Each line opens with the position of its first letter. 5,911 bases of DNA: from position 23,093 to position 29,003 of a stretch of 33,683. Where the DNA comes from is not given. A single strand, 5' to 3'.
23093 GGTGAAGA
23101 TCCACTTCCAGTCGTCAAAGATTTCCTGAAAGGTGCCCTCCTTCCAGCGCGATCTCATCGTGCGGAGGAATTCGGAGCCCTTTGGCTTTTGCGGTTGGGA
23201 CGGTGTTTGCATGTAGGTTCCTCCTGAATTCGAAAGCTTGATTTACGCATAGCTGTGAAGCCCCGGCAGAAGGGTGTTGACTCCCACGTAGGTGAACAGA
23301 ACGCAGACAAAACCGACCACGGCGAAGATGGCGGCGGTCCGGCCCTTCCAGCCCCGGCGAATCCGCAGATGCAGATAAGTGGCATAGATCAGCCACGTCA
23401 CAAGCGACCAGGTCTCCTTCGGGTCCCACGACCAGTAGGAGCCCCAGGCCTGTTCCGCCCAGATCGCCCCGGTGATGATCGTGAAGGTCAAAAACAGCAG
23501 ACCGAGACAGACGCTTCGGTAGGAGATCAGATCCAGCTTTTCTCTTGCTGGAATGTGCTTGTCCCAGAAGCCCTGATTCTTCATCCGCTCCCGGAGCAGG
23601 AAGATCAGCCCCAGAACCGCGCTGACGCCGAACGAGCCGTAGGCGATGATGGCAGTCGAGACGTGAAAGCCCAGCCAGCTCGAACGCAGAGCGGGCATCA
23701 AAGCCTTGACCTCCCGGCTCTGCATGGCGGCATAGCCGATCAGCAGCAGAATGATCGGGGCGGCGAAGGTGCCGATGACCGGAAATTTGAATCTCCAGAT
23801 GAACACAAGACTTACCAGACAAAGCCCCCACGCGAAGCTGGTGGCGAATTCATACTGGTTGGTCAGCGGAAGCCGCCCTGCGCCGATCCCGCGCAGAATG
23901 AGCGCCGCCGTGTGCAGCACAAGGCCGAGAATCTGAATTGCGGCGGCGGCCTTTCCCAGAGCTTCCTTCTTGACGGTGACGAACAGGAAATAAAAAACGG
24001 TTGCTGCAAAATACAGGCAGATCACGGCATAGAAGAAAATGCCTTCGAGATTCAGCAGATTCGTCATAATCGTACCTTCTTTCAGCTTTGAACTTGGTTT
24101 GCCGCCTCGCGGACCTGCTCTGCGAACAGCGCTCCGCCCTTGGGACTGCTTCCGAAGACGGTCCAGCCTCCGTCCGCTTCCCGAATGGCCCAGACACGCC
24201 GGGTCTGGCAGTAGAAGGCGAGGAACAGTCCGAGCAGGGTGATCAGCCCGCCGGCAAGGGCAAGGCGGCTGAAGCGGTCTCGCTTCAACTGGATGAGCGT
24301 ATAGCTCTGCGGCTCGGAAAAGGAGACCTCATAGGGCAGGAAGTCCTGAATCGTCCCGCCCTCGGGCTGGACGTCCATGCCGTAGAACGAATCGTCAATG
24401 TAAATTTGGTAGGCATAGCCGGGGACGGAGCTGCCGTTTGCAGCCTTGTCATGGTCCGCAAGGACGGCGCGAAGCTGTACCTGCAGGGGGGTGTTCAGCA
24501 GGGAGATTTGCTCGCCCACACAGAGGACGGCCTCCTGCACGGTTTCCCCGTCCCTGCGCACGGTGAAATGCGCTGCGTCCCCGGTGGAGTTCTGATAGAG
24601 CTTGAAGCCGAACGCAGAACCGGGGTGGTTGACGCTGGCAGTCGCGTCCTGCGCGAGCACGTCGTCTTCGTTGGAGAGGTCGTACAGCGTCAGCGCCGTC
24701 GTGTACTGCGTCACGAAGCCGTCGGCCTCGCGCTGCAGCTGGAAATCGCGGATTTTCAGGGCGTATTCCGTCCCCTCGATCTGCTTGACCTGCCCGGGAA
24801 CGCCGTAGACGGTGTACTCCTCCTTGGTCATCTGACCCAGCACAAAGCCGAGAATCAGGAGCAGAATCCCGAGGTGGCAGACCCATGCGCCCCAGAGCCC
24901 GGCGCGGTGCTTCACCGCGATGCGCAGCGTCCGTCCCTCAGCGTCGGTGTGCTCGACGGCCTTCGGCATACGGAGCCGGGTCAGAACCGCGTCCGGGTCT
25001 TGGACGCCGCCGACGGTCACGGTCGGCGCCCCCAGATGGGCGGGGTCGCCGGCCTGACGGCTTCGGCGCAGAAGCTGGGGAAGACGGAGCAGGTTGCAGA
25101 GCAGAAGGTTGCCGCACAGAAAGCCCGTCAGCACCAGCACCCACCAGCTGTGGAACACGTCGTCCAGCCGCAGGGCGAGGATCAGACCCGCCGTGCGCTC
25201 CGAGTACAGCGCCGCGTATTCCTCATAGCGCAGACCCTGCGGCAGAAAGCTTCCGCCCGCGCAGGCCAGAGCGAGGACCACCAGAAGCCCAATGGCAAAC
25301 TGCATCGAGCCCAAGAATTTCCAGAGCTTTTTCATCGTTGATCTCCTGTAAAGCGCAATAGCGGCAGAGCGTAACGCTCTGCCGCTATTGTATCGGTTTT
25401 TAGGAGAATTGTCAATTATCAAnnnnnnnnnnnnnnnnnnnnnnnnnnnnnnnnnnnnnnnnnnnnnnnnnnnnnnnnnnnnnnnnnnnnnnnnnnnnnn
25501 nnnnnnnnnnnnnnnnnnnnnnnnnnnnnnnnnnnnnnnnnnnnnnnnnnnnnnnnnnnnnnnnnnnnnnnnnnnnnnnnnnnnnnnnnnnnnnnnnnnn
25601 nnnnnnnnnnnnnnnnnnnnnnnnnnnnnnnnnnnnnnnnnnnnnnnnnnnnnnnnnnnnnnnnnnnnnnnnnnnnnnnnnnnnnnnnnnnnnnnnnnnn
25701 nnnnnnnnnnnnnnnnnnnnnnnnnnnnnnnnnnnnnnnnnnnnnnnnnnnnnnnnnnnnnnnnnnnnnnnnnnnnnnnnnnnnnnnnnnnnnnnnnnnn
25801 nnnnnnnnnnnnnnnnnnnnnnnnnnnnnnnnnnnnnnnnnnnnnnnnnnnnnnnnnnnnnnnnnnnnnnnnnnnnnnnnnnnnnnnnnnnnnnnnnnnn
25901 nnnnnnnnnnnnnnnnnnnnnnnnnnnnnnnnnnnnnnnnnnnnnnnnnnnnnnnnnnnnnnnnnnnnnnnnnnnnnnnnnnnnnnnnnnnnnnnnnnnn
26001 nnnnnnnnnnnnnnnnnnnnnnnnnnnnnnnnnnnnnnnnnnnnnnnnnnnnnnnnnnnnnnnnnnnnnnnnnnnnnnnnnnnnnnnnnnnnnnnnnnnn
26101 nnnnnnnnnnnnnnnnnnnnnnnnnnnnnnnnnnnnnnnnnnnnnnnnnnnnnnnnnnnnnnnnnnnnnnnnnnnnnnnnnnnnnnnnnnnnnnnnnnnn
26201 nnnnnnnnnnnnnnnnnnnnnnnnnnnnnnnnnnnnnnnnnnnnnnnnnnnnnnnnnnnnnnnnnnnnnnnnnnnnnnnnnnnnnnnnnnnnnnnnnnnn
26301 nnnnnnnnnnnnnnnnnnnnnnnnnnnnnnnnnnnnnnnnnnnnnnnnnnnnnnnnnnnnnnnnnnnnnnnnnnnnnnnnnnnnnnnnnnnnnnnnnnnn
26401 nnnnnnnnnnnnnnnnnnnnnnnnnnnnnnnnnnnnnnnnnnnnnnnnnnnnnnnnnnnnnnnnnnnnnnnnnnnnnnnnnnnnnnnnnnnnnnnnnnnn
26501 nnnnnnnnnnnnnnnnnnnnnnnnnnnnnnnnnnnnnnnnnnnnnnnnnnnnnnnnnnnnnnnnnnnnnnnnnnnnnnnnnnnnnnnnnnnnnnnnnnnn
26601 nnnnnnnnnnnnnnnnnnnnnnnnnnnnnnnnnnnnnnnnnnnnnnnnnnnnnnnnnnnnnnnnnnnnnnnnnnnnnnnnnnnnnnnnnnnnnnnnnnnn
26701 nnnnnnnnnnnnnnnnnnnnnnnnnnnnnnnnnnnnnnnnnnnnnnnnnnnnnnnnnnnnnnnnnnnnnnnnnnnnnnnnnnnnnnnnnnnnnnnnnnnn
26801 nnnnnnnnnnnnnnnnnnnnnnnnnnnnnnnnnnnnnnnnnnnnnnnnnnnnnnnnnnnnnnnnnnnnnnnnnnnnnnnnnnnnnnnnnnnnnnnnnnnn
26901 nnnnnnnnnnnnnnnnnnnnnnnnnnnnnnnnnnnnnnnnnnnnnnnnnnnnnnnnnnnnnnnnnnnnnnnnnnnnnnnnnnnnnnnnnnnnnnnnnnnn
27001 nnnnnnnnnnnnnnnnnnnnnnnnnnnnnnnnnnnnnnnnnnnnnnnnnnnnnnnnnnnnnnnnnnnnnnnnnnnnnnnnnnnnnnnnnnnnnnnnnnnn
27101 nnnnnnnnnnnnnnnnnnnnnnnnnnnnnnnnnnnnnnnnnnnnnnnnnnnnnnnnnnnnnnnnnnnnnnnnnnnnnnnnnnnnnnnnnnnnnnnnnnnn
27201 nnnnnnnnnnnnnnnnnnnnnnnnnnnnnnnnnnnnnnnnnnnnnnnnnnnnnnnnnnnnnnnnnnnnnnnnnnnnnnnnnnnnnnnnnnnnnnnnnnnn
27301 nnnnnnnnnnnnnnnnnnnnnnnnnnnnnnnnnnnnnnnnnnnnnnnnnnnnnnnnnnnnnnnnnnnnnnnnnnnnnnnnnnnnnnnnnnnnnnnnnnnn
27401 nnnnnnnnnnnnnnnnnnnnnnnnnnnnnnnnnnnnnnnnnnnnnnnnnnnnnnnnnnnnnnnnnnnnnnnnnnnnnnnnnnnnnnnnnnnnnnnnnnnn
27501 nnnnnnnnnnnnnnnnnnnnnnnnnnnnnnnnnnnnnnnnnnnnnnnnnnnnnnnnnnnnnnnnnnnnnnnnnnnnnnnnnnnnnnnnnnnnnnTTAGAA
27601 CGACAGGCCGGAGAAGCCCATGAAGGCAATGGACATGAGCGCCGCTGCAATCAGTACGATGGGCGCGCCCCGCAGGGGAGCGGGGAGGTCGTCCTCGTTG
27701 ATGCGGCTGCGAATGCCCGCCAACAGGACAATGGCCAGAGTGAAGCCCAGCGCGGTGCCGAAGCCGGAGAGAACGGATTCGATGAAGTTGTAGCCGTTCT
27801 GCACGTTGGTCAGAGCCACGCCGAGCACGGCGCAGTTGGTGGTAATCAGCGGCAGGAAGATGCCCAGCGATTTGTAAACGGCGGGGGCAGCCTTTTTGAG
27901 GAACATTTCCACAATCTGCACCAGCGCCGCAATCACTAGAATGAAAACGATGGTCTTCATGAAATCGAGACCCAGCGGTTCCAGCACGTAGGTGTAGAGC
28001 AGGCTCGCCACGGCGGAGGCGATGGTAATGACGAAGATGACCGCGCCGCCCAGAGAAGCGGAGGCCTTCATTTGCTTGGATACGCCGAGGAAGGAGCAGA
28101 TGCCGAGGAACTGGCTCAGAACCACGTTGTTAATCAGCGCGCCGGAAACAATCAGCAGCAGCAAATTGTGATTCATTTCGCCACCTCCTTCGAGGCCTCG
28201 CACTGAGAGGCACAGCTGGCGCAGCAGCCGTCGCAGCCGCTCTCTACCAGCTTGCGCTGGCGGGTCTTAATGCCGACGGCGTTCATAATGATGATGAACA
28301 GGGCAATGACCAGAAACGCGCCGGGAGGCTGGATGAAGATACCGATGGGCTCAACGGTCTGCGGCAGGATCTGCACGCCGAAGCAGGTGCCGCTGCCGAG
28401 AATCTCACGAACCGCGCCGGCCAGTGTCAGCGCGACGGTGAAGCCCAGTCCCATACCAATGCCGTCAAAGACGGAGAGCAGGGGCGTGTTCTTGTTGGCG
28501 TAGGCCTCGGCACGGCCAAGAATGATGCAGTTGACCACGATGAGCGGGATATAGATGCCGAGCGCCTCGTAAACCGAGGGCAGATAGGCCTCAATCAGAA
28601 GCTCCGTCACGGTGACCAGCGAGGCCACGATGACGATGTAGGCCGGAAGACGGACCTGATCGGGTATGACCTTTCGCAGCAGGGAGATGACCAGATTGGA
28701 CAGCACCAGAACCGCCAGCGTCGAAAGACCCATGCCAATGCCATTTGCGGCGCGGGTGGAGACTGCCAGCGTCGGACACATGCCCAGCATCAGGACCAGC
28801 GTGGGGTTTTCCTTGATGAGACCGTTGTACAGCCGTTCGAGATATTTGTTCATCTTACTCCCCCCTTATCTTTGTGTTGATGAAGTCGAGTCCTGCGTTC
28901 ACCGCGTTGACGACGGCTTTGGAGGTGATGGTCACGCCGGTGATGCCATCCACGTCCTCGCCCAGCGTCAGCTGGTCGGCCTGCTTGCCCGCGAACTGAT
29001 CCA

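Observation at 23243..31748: Candidate Rnf-wired, NrfH-independent nitrite ammonification operon (rnfC-DG-E-A-B::nrfA-resB-ccsA)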

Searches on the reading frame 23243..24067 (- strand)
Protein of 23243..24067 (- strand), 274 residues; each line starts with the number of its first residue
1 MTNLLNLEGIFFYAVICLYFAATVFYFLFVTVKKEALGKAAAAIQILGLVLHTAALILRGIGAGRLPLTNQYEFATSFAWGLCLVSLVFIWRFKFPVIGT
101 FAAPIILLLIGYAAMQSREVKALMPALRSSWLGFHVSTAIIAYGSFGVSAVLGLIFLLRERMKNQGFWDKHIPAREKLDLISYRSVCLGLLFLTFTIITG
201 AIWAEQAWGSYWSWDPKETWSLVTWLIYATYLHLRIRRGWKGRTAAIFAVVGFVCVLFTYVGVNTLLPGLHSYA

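Call 6: search_protein_families(library=pfam, proteins=[window:23243-24067:-], max_evalue=0.001)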
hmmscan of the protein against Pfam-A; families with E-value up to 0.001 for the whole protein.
window:23243-24067:- (274 aa): 1 family
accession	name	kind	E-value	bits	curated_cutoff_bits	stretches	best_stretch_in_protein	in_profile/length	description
PF01578.25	Cytochrom_C_asm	-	4.4e-55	187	29.9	1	70-271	3-212/212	Cytochrome C assembly protein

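Call 7: search_protein_families(library=ncbifam, proteins=[window:23243-24067:-], max_evalue=0.001)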
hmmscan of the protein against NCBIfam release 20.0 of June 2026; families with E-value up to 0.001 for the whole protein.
window:23243-24067:- (274 aa): 5 families
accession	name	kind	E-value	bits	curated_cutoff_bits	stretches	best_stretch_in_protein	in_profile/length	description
TIGR03144.1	cytochr_II_ccsB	equivalog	5e-80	268.9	187.6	1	46-274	3-252/252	c-type cytochrome biogenesis protein CcsB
TIGR01191.1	ccmC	subfamily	5.1e-11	42.8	186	1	135-263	16-133/184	heme ABC transporter permease CcmC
TIGR00353.1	nrfE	subfamily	2.7e-08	33.1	569.05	1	119-274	104-253/578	heme lyase CcmF/NrfE family subunit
NF007691.0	PRK10369.1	subfamily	1.3e-06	27.5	394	1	71-263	117-296/573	heme lyase NrfEFG subunit NrfE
TIGR03145.1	cyt_nit_nrfE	subfamily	7.6e-06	24.9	927.3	1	186-274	211-305/631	heme lyase NrfEFG subunit NrfE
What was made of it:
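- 23243..24067 (-): ccsA/ccsB (System II haem lyase). Calls 6, 7 (TIGR03144, 268.9 bits against a cutoff of 187.6).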

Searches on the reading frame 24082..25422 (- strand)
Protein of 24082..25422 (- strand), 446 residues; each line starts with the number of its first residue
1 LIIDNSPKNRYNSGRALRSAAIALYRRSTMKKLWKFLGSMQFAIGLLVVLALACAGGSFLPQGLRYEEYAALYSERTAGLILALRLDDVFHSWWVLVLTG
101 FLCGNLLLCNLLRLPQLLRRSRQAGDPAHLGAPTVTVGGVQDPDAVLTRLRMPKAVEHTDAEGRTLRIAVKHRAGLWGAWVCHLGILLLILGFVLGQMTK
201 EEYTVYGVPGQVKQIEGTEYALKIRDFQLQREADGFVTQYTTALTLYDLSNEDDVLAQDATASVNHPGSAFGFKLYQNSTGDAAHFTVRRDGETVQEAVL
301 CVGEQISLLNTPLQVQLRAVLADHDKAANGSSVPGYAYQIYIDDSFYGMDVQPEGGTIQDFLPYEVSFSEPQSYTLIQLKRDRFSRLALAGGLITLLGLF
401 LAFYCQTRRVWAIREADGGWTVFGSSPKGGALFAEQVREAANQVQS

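Call 6: search_protein_families(library=pfam, proteins=[window:24082-25422:-], max_evalue=0.001)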
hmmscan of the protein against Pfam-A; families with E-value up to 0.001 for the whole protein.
window:24082-25422:- (446 aa): 1 family
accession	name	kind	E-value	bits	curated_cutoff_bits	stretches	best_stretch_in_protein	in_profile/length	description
PF05140.19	ResB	-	3.9e-47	161.6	24.6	1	40-423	1-471/486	ResB-like family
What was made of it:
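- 24082..25335 (-): resB (System II cytochrome c biogenesis). Call 6.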

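Call 7: search_protein_families(library=ncbifam, proteins=[window:24082-25422:-], max_evalue=0.001)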
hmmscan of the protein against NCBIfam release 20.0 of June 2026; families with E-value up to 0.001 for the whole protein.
window:24082-25422:- (446 aa): 1 family
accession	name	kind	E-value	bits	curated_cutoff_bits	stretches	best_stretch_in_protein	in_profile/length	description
TIGR00353.1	nrfE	subfamily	0.00032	19.7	569.05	0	169-233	421-483/578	heme lyase CcmF/NrfE family subunit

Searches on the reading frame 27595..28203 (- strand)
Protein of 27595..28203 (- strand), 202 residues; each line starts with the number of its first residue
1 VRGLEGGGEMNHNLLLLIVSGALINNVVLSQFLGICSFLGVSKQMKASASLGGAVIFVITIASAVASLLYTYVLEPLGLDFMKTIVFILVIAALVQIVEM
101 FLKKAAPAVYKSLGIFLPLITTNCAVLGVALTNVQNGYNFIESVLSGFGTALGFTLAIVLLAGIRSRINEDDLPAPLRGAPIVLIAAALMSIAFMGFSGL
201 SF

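Call 6: search_protein_families(library=pfam, proteins=[window:27595-28203:-], max_evalue=0.001)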
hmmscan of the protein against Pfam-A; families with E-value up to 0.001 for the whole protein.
window:27595-28203:- (202 aa): 1 family
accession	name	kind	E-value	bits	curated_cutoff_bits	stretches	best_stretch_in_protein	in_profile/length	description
PF02508.19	Rnf-Nqr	-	6.2e-61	205.9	23.8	1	16-200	3-173/174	Rnf-Nqr subunit, membrane protein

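Call 7: search_protein_families(library=ncbifam, proteins=[window:27595-28203:-], max_evalue=0.001)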
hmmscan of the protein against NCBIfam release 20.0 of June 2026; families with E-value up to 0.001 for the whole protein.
window:27595-28203:- (202 aa): 11 families
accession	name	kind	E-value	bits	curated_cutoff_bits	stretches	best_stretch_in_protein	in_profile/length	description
TIGR01943.1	rnfA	subfamily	6.5e-78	261.5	229.3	1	13-200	2-189/190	RnfABCDGE type electron transport complex subunit A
NF003481.0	PRK05151.1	equivalog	1.4e-71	240.7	240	1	13-200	3-190/193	electron transport complex subunit RsxA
NF041835.1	rnfA_Methano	equivalog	3.1e-62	210.5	300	1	11-197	3-189/195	Rnf electron transport complex subunit RnfA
TIGR01940.1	nqrE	equivalog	7.9e-54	183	247.55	1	13-200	2-199/200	NADH:ubiquinone reductase (Na(+)-transporting) subunit E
NF002200.0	PRK01061.1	equivalog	1.7e-44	152.3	351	1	12-200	9-209/250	Na(+)-translocating NADH-quinone reductase subunit E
NF009108.0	PRK12456.1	equivalog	4e-42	144.6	398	1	13-200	4-197/199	Na(+)-translocating NADH-quinone reductase subunit E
NF009070.0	PRK12405.1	subfamily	1.6e-27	96.2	184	1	17-168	7-152/231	electron transport complex subunit RsxE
TIGR01948.1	rnfE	subfamily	1.2e-25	90.2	213.4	1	19-168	5-148/196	RnfABCDGE type electron transport complex subunit E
NF006777.0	PRK09292.1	equivalog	1.2e-21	77.4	235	1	17-166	10-153/209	NADH:ubiquinone reductase (Na(+)-transporting) subunit D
TIGR01939.1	nqrD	equivalog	1.4e-19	70.8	244.85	1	17-168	9-154/207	NADH:ubiquinone reductase (Na(+)-transporting) subunit D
NF041839.1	rnfE_Methano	equivalog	4.1e-18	65.9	350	1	21-169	9-151/203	Rnf electron transport complex subunit RnfE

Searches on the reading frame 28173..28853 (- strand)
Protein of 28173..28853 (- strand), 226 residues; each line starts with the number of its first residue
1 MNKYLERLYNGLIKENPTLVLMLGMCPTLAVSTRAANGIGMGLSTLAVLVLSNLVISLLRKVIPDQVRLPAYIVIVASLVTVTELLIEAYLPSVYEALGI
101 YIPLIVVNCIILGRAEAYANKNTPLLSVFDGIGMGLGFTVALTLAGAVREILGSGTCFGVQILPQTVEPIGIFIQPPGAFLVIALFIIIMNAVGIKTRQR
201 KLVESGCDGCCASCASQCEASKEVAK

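Call 6: search_protein_families(library=pfam, proteins=[window:28173-28853:-], max_evalue=0.001)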
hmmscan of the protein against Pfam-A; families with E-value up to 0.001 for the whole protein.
window:28173-28853:- (226 aa): 1 family
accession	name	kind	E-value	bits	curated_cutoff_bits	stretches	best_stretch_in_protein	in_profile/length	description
PF02508.19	Rnf-Nqr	-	6.4e-67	225.4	23.8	1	4-186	1-173/174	Rnf-Nqr subunit, membrane protein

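Call 7: search_protein_families(library=ncbifam, proteins=[window:28173-28853:-], max_evalue=0.001)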
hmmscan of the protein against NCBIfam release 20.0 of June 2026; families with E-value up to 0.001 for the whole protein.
window:28173-28853:- (226 aa): 11 families
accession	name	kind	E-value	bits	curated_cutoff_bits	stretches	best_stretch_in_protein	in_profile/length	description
NF009070.0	PRK12405.1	subfamily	3.5e-78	262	184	1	1-202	1-215/231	electron transport complex subunit RsxE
TIGR01948.1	rnfE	subfamily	1.5e-73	246.6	213.4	1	6-194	2-194/196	RnfABCDGE type electron transport complex subunit E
NF041839.1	rnfE_Methano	equivalog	9.5e-63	211.7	350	1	8-196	6-197/203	Rnf electron transport complex subunit RnfE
NF006777.0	PRK09292.1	equivalog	3.7e-52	177.1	235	1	4-195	7-203/209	NADH:ubiquinone reductase (Na(+)-transporting) subunit D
TIGR01939.1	nqrD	equivalog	1.9e-49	168.3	244.85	1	3-193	5-201/207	NADH:ubiquinone reductase (Na(+)-transporting) subunit D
TIGR01943.1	rnfA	subfamily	3e-26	93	229.3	1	10-152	9-157/190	RnfABCDGE type electron transport complex subunit A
NF003481.0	PRK05151.1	equivalog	7.3e-24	85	240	1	1-152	1-158/193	electron transport complex subunit RsxA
TIGR01940.1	nqrE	equivalog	4.4e-22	79.4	247.55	1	4-153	3-168/200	NADH:ubiquinone reductase (Na(+)-transporting) subunit E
NF041835.1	rnfA_Methano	equivalog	1.7e-20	74.3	300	1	8-150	10-158/195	Rnf electron transport complex subunit RnfA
NF002200.0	PRK01061.1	equivalog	2.8e-15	56.6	351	1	69-153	93-178/250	Na(+)-translocating NADH-quinone reductase subunit E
NF009108.0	PRK12456.1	equivalog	5.6e-15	56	398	1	4-152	5-165/199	Na(+)-translocating NADH-quinone reductase subunit E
